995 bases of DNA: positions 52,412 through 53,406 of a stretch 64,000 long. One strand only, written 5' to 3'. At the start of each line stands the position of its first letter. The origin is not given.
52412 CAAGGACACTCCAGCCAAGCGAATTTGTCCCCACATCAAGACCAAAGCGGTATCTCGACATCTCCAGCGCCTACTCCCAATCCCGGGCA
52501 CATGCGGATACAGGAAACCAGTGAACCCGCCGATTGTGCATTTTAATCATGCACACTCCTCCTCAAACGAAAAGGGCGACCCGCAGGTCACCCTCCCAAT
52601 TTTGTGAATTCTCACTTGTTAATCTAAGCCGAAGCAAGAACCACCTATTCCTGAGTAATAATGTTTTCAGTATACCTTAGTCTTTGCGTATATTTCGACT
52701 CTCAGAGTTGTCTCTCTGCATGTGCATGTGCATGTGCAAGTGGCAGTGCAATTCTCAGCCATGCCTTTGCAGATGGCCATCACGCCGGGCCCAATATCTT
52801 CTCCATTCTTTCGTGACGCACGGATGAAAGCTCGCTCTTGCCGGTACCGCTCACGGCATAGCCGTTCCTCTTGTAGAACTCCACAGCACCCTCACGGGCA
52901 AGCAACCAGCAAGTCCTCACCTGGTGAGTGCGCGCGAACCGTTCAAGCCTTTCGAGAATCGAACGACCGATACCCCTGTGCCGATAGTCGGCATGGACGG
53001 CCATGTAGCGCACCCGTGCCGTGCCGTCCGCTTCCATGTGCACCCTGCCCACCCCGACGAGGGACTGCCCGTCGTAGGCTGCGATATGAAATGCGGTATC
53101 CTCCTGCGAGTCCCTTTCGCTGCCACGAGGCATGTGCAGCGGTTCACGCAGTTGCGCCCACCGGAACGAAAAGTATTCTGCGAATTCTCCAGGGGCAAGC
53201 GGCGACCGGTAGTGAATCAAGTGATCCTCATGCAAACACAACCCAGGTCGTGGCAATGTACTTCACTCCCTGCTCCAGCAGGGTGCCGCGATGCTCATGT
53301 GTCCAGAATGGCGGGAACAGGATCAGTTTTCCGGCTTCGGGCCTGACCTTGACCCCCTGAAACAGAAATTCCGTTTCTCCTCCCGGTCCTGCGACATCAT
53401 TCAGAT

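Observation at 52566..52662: Candidate tracrRNA upstream of cas9 with a UUCG mini-hairpin inserted in the anti-repeat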

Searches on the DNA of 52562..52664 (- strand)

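Call 54: build_rna_model(alignment_id=A3, structure=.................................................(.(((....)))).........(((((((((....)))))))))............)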
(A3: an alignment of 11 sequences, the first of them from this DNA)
Model R1 built from alignment A3 (11 sequences, 105 columns); structure: as given.
model positions 103; base pairs 13; branch points 1; effective number of sequences 1.33; information 0.59 bits per position. Calibrated on 0.2 Mb of random sequence (short: E-values are rough).
structure used (alignment columns):
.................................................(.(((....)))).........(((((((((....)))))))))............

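Call 55: search_with_rna_model(model_id=R1, sources=[window, L001, L002, L003, L004, L005, L006, L007, L008, L009, L010, L011, L012, L013, L014, L015, L016], max_evalue=10)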
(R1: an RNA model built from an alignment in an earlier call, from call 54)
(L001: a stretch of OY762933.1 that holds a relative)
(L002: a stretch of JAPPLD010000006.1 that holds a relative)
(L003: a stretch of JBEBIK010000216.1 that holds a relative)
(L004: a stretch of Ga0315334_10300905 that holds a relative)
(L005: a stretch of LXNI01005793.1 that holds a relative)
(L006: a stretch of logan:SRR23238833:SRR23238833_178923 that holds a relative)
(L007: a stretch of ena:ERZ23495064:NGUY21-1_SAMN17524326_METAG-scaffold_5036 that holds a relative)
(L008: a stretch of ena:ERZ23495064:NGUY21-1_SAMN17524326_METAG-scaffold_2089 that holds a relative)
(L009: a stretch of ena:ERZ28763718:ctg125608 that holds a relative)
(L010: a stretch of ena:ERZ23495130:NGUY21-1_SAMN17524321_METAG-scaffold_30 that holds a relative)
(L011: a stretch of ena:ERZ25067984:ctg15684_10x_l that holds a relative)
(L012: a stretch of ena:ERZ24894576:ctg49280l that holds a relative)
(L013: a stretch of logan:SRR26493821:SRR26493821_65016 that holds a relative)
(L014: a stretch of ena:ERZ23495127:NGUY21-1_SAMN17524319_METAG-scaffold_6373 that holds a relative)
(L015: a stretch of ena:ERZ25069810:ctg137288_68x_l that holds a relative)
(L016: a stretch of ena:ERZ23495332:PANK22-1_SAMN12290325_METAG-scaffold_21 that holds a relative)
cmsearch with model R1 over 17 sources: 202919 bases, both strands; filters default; matches with E-value up to 10: 105.
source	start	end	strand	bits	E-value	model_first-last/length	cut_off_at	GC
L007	2809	2911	+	125.3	4.6e-26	1-103/103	no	0.5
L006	158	260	+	125.2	4.7e-26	1-103/103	no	0.5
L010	2819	2921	+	124.2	8.1e-26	1-103/103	no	0.46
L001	5811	5913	+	123.9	9.3e-26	1-103/103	no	0.49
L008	2806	2908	+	123.9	9.5e-26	1-103/103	no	0.5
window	52562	52664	-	123.3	1.3e-25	1-103/103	no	0.45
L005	466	568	+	122.9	1.6e-25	1-103/103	no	0.49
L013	126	229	+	119.3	1e-24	1-103/103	no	0.5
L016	9540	9637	-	103.6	3.8e-21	1-103/103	no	0.43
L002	5822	5918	-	102.7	6e-21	1-103/103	no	0.42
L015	3844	3940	-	100.7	1.7e-20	1-103/103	no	0.49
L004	293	390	-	44.5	8.7e-08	1-103/103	no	0.38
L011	9386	9486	+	42.2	2.9e-07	1-103/103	no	0.57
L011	9443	9486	-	40.9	5.5e-07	60-103/103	5'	0.57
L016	9459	9583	+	26.6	0.00097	1-103/103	no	0.49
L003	3245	3347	-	25.4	0.0018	1-103/103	no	0.44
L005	525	602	-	23.5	0.0049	1-103/103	no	0.54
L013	186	340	-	22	0.011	1-103/103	no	0.55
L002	5777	5865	+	21.2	0.016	1-103/103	no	0.39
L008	2876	2905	-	21.1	0.017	63-92/103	no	0.7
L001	5881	5905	-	20.4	0.024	68-92/103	no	0.72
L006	228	252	-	19.9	0.031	68-92/103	no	0.72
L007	2879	2903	-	19.9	0.031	68-92/103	no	0.72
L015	3794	3887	+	19.6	0.038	1-103/103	no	0.54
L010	8848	8878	+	16.4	0.2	1-103/103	no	0.45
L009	8175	8206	+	16.3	0.21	1-103/103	no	0.44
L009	8043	8074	+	16.3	0.21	1-103/103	no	0.44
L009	8241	8272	+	16.3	0.21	1-103/103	no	0.44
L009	7911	7942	+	16.3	0.21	1-103/103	no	0.44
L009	7977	8008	+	16.3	0.21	1-103/103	no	0.44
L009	8109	8140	+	16.3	0.21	1-103/103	no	0.44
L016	8665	8734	+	15.6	0.29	1-103/103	no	0.43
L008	8247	8308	+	15.1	0.39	1-103/103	no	0.45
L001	11054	11132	+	14.9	0.42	1-103/103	no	0.48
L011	9054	9085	+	14.5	0.52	1-103/103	no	0.5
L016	8863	8930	+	14.4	0.54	1-103/103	no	0.38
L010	8914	8956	+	14.2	0.63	1-103/103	no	0.44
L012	8990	9045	+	14.1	0.64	1-103/103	no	0.5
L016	9327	9369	+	14.1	0.65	1-103/103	no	0.44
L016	9128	9189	+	14.1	0.65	1-103/103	no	0.44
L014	8022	8052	+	14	0.67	1-103/103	no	0.45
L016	8797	8827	+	14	0.67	1-103/103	no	0.45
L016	8996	9026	+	14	0.67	1-103/103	no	0.45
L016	9062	9092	+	14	0.67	1-103/103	no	0.45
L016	9393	9423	+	14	0.67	1-103/103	no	0.45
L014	8088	8118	+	14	0.67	1-103/103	no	0.45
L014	7890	7920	+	14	0.67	1-103/103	no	0.45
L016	9195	9225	+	14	0.67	1-103/103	no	0.45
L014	7956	7986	+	14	0.67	1-103/103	no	0.45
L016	8599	8629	+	14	0.67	1-103/103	no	0.45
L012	9385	9428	+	13.8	0.76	1-103/103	no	0.48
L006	5143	5174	+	13.8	0.76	1-103/103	no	0.5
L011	9187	9218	+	13.8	0.77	1-103/103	no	0.53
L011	8990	9021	+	13.8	0.77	1-103/103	no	0.53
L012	9187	9218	+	13.8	0.77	1-103/103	no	0.5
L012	9451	9482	+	13.8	0.77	1-103/103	no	0.5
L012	9253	9284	+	13.8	0.77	1-103/103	no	0.5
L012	9122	9153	+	13.8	0.77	1-103/103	no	0.5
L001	10988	11049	+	13.7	0.79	1-103/103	no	0.39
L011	9112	9143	+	13.7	0.8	1-103/103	no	0.56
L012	9319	9348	+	13.7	0.81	1-103/103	no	0.5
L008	7982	8030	+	12.6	1.4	1-103/103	no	0.51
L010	2889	2913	-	12.4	1.5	68-92/103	no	0.64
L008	8114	8145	+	12.2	1.7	1-103/103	no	0.47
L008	7784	7815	+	12.2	1.7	1-103/103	no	0.47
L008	7916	7947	+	12.2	1.7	1-103/103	no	0.47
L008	8181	8212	+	12.2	1.7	1-103/103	no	0.47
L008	8048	8079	+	12.2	1.7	1-103/103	no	0.47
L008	7850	7878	+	12.1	1.9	1-103/103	no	0.48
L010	8186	8240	+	12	1.9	1-103/103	no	0.44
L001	10922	10953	+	12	2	1-103/103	no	0.5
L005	5448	5479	+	12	2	1-103/103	no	0.5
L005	5646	5677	+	12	2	1-103/103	no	0.5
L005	5580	5611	+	12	2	1-103/103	no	0.5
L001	10856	10887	+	12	2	1-103/103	no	0.5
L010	8649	8705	+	11.3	2.8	1-103/103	no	0.53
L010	8054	8085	+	11.2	2.9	1-103/103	no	0.47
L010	8253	8284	+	11.2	2.9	1-103/103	no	0.47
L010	8716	8747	+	11.2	2.9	1-103/103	no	0.47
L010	8385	8416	+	11.2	2.9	1-103/103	no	0.47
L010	7988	8019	+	11.2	2.9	1-103/103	no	0.47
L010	8120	8151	+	11.2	2.9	1-103/103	no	0.47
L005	5712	5749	+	10.1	5.1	1-49/103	3'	0.5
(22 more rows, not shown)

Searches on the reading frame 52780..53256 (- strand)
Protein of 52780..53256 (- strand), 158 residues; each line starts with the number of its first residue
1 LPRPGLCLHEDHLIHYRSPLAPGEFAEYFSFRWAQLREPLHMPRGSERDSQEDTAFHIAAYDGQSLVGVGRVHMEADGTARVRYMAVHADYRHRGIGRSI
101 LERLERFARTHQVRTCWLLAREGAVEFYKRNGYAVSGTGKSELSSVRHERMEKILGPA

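Call 10: search_protein_families(library=ncbifam, proteins=[window:52780-53256:-])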
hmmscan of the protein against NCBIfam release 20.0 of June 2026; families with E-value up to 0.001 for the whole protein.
window:52780-53256:- (158 aa): 12 families
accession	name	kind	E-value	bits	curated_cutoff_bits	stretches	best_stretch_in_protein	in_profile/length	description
NF040501.1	resist_ArsN2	equivalog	7.5e-11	41.8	125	1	51-135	21-103/133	arsenic resistance N-acetyltransferase ArsN2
TIGR01575.1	rimI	equivalog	9e-11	42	86.4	1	51-137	28-116/132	ribosomal protein S18-alanine N-acetyltransferase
NF005921.0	PRK07922.1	equivalog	2.2e-10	40.4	180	1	55-135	47-125/170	amino-acid N-acetyltransferase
NF005840.0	PRK07757.1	equivalog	1e-08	35.3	154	1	55-135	43-120/153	N-acetyltransferase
NF008964.0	PRK12308.1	equivalog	1.2e-05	23.9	657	1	33-135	484-581/624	argininosuccinate lyase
NF003641.0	PRK05279.1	equivalog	4e-05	22.6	344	1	44-133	324-412/441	amino-acid N-acetyltransferase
NF002959.0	PRK03624.1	equivalog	7.3e-05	22.5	124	1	51-135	45-131/147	GNAT family acetyltransferase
TIGR04045.1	MSMEG_0567_GNAT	equivalog_domain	0.00015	21.4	68.45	1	24-152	12-144/153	MSMEG_0567/Sll0786 family nitrogen starvation N-acetyltransferase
NF033078.2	AAC_6p_Ia_fam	equivalog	0.00027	20.8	265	0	55-114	51-110/181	AAC(6')-Ia family aminoglycoside 6'-N-acetyltransferase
NF007025.1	PRK09491.1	equivalog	0.0004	20.3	173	1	81-124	64-107/145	ribosomal protein S18-alanine N-acetyltransferase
TIGR01211.1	ELP3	subfamily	0.00078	18.1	350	1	89-137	467-515/522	tRNA uridine(34) 5-carboxymethylaminomethyl modification radical SAM/GNAT enzyme Elp3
TIGR03448.1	mycothiol_MshD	equivalog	0.00089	18.7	163.1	0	49-105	40-97/294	mycothiol synthase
